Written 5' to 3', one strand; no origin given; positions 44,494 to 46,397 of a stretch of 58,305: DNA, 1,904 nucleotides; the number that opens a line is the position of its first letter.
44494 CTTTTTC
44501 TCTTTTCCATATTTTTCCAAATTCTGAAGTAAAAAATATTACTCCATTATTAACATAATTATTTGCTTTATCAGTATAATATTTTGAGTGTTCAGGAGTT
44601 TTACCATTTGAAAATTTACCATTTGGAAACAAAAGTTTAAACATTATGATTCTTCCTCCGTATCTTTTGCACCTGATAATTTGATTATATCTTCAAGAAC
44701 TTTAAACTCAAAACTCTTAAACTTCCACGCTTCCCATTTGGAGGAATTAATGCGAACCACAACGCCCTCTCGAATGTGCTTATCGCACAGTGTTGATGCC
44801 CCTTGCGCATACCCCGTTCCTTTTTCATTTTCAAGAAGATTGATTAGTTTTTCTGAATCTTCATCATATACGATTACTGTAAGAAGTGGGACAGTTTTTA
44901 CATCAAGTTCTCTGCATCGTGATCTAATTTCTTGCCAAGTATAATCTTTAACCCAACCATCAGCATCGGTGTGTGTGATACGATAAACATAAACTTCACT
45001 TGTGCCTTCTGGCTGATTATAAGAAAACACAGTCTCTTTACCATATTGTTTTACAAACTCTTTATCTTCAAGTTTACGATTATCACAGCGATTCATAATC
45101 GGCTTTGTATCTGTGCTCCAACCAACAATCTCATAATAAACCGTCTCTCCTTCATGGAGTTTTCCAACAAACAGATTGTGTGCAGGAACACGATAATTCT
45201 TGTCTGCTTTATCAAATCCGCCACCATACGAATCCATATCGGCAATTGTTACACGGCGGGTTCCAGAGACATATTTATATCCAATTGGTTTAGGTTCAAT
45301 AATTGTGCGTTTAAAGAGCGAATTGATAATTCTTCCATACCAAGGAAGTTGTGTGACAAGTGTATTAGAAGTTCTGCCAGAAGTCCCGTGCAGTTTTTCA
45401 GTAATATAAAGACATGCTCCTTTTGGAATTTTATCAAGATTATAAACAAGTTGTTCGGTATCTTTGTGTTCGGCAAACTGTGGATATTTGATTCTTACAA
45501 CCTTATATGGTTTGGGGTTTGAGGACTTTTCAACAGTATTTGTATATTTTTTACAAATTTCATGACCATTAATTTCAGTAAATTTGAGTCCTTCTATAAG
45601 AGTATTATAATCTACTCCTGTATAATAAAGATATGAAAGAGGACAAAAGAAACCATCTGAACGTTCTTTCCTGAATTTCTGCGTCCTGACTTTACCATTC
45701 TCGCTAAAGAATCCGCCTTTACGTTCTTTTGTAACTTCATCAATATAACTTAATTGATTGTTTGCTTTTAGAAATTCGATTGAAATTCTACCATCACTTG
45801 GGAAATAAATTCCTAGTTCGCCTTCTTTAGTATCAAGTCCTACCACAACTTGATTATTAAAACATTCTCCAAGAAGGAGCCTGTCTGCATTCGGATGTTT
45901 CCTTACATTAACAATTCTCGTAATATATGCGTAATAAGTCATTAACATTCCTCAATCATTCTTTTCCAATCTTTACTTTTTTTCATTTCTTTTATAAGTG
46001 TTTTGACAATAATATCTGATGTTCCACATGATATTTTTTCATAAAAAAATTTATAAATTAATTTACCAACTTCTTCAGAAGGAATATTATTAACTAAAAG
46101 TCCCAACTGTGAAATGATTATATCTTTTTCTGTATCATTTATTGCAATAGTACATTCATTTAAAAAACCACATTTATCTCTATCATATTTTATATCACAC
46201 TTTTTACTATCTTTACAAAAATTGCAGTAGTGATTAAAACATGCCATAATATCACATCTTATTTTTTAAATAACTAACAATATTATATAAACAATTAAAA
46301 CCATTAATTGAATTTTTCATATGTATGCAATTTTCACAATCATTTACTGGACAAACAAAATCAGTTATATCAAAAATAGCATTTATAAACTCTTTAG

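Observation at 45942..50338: Expanded family of about 9-11 small Cys-rich paralogues in two tandem arrays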

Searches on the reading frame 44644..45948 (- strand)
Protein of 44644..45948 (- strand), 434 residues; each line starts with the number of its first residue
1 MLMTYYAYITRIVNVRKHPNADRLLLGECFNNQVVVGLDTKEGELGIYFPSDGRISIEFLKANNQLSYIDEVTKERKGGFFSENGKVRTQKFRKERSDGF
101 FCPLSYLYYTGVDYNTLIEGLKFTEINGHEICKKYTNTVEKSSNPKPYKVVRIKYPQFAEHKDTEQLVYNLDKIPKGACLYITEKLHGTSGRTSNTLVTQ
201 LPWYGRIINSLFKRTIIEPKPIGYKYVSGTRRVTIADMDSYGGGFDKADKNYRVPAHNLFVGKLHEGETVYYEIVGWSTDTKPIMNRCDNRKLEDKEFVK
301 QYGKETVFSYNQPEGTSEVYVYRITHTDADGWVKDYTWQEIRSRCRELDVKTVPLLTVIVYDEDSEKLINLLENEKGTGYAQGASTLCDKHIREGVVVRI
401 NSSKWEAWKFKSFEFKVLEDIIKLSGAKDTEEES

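Call 13: find_related_loci(query=window:44644-45948:-, collection=viral_contigs, flank=10000)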
Query window:44644-45948:- (434 aa) in viral_contigs; peptide patterns used: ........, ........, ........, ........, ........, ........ (x = any residue, [..] = any of these).
70 stretches matched a pattern; 56 encode a relative of the query (tblastn E <= 1e-3); 56 distinct loci.
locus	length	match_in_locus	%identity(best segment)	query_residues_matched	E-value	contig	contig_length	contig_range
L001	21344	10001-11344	43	3-432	7e-94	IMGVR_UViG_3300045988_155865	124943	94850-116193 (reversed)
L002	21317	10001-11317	41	2-426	5e-92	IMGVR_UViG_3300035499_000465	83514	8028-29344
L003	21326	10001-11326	43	3-432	1e-90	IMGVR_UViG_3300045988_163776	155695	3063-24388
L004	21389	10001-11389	41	3-434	1e-90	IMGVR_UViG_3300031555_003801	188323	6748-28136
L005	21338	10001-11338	40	2-432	3e-90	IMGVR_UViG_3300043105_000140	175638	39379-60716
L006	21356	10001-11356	42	1-432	1e-89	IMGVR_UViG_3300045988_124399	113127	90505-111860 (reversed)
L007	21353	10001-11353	41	1-432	4e-89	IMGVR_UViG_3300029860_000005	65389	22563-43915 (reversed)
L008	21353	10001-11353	41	1-432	7e-89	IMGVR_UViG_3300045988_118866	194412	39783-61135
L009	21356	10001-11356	41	1-432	5e-89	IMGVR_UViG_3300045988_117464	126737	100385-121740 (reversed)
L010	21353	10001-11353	41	1-432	9e-89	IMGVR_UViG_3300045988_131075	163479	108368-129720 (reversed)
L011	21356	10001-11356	41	1-432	4e-88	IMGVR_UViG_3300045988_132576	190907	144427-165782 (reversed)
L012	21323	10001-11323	41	1-423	4e-88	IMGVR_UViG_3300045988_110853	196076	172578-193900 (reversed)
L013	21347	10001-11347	42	3-432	9e-88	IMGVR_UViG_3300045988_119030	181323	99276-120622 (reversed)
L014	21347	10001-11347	41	3-432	2e-87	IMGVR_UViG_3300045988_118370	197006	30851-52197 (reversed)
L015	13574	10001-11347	41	3-432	3e-87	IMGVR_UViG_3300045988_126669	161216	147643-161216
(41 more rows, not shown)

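Call 14: search_protein_families(library=pfam, proteins=[window:44644-45948:-], max_evalue=0.01)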
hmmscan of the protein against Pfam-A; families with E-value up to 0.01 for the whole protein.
window:44644-45948:- (434 aa): 2 families
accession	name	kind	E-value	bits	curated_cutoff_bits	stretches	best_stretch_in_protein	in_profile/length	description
PF09414.15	RNA_ligase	-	4.5e-08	33.8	27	1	181-409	4-162/171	RNA ligase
PF21189.3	PHA02142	-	0.00017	22.4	27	1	7-104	2-92/92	PHA02142 OB-fold domain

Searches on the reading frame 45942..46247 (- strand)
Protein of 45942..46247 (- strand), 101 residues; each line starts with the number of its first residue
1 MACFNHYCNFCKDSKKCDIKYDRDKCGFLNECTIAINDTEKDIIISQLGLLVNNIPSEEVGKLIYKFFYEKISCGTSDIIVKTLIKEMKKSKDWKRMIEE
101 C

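Call 4: search_protein_families(library=pfam, proteins=[window:45942-46247:-], max_evalue=1)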
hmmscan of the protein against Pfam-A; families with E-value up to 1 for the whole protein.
window:45942-46247:- (101 aa): 0 families

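Call 5: search_protein_families(library=phrogs, proteins=[window:45942-46247:-], max_evalue=1)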
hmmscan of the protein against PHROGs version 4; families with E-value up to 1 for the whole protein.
window:45942-46247:- (101 aa): 2 families
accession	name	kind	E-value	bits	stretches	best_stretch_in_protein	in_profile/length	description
phrog_16082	-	unknown function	0.034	15.2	1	10-88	37-108/130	-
phrog_11499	-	unknown function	0.1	13.4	1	1-38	14-49/71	-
